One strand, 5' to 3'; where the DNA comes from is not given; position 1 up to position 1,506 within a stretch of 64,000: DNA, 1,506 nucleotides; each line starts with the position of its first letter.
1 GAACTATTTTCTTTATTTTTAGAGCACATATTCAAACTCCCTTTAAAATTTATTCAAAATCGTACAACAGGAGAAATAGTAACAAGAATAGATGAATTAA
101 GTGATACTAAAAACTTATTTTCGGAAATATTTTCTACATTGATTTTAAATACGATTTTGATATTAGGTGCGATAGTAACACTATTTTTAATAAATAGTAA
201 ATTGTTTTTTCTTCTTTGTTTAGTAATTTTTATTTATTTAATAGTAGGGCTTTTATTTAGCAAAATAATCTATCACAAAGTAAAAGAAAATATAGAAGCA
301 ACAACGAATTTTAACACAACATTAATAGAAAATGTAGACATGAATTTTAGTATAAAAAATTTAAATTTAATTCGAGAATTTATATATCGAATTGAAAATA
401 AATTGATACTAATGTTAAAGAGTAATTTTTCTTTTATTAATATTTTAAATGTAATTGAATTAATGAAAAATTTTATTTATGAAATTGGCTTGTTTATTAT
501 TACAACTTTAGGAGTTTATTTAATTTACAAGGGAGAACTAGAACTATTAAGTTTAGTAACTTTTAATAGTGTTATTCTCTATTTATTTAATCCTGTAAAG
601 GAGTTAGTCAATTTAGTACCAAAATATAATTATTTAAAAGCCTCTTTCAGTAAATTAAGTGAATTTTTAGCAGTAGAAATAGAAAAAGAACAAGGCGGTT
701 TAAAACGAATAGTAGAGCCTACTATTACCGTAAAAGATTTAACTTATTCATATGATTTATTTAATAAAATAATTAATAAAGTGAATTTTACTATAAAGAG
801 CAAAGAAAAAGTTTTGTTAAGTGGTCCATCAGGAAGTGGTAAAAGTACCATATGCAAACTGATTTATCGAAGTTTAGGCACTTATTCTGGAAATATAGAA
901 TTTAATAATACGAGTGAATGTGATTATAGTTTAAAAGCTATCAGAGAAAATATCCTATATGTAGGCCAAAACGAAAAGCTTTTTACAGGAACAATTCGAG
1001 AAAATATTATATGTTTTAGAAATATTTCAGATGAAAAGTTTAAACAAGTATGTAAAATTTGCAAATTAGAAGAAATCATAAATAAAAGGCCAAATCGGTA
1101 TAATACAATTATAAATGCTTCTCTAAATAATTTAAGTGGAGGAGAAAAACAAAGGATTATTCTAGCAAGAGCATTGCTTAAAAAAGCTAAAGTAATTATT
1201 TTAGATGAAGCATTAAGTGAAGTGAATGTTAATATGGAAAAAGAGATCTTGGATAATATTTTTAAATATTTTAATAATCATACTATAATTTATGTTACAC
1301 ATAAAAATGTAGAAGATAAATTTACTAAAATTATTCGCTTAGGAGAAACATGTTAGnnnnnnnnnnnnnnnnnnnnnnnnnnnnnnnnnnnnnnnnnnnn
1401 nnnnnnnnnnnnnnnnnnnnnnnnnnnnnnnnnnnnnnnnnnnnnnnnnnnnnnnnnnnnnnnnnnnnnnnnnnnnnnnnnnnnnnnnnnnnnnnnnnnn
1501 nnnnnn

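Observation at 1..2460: Uncalled bacteriocin locus: ABC exporter, short accessory protein, three tandem double-glycine-leader peptides and a putative immunity protein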

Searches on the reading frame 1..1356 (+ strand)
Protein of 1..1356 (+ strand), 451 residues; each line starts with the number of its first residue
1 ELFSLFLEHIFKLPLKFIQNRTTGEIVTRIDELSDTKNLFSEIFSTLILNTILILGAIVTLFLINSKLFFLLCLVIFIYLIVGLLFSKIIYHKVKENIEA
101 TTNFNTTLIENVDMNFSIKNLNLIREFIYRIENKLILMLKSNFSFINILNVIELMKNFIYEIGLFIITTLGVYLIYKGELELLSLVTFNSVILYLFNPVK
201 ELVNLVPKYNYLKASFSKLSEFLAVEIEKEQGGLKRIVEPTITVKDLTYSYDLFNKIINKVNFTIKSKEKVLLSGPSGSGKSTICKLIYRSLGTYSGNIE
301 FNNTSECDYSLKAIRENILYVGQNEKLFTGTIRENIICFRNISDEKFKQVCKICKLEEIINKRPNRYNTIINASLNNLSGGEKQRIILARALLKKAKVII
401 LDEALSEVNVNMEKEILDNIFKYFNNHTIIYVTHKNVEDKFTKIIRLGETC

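Call 3: search_protein_families(library=pfam, proteins=[window:1-1356:+], max_evalue=1)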
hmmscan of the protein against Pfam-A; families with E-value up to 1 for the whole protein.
window:1-1356:+ (451 aa): 32 families (the best 25 are shown)
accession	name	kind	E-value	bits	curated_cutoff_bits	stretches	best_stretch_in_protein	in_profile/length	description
PF00005.33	ABC_tran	-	3.6e-29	102.5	25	1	259-405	2-136/137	ABC transporter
PF00664.28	ABC_membrane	-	1.1e-22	81.4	28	1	2-199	76-274/274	ABC transporter transmembrane region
PF13555.12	AAA_29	-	9e-05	22.6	27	1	260-286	14-40/61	P-loop containing region of AAA domain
PF00004.35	AAA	-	0.00018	22.4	21.2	1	271-333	1-51/131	ATPase family associated with various cellular activities (AAA)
PF13401.12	AAA_22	-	0.00021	22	27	1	271-404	8-93/130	AAA domain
PF00158.32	Sigma54_activat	-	0.00031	20.9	20.2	1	253-331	7-81/168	Sigma-54 interaction domain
PF20720.3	nSTAND3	-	0.00044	20.4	27.2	1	258-314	7-64/155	Novel STAND NTPase 3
PF13238.12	AAA_18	-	0.00048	21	29.4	1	271-325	1-43/128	AAA domain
PF03266.21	NTPase_1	-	0.0013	19.1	23.9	1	270-292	1-23/168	NTPase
PF13191.12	AAA_16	-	0.0031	18.5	32.6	1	269-295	25-51/167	AAA ATPase domain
PF12775.13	AAA_7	-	0.0036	17.3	25.8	1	262-307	27-75/181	P-loop containing dynein motor region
PF13245.12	AAA_19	-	0.0041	17.7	25.1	1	267-421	10-115/134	AAA domain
PF00931.28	NB-ARC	-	0.0064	16.2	23.5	1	256-409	7-114/248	NB-ARC domain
PF04851.21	ResIII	-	0.0076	16.6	22.5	1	253-433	11-159/164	Type III restriction enzyme, res subunit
PF02463.25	SMC_N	-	0.011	15.6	40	1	268-436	24-199/220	RecF/RecN/SMC N terminal domain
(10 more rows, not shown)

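Call 4: search_protein_families(library=ncbifam, proteins=[window:1-1356:+], max_evalue=1)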
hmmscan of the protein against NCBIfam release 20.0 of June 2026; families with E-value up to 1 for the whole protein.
window:1-1356:+ (451 aa): 188 families (the best 25 are shown)
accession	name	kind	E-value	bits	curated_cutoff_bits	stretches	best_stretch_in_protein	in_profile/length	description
TIGR01193.1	bacteriocin_ABC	subfamily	1.7e-74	251.6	523.85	1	6-447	235-681/708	peptide cleavage/export ABC transporter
NF045998.1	cleave_ABC_plasm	equivalog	1.5e-63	215.1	500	1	2-436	228-661/673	Mbov_0121 family peptidase domain-containing ABC transporter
TIGR03375.1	type_I_sec_LssB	subfamily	1.9e-62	211.5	693.1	1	6-436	228-662/696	type I secretion system permease/ATPase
TIGR03796.1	NHLM_micro_ABC1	equivalog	1e-61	209.1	853.3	1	6-435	233-671/710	NHLP family bacteriocin export ABC transporter peptidase/permease/ATPase subunit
TIGR01846.1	type_I_sec_HlyB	subfamily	1.7e-60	205.1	725.55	1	5-435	217-651/694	type I secretion system permease/ATPase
TIGR02203.1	MsbA_lipidA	equivalog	2.1e-53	181.7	602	1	6-435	94-528/572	lipid A export permease/ATP-binding protein MsbA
NF010178.0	PRK13657.1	equivalog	1e-49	169.5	733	1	6-435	95-529/588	glucan ABC transporter ATP-binding protein/ permease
TIGR00958.1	3a01208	subfamily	5.4e-47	160.5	874.6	1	10-435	244-673/711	antigen peptide transporter 2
TIGR02857.1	CydD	equivalog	2.3e-46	158.9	435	1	7-437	84-518/529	thiol reductant ABC exporter subunit CydD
TIGR03797.1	NHLM_micro_ABC2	equivalog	7.4e-46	156.9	709.4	1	7-416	216-627/686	NHLP bacteriocin export ABC transporter permease/ATPase subunit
NF008364.0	PRK11160.1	equivalog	3.5e-45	154.6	630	1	8-447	101-547/575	heme ABC transporter ATP-binding protein/permease CydC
TIGR02868.1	CydC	equivalog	7.5e-45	153.5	329.05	1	17-435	103-529/530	thiol reductant ABC exporter subunit CydC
NF008381.0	PRK11176.1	equivalog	4.2e-43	147.6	867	1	7-435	105-538/582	lipid A ABC transporter ATP-binding protein/permease MsbA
NF045513.1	HepA_fam_ABC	equivalog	4.1e-41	141.1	725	1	6-435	134-568/610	heterocyst formation ABC transporter subunit HepA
TIGR02204.1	MsbA_rel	hypoth_equivalog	6.5e-41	140.6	780.4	1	8-435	99-534/576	ABC transporter, permease/ATP-binding protein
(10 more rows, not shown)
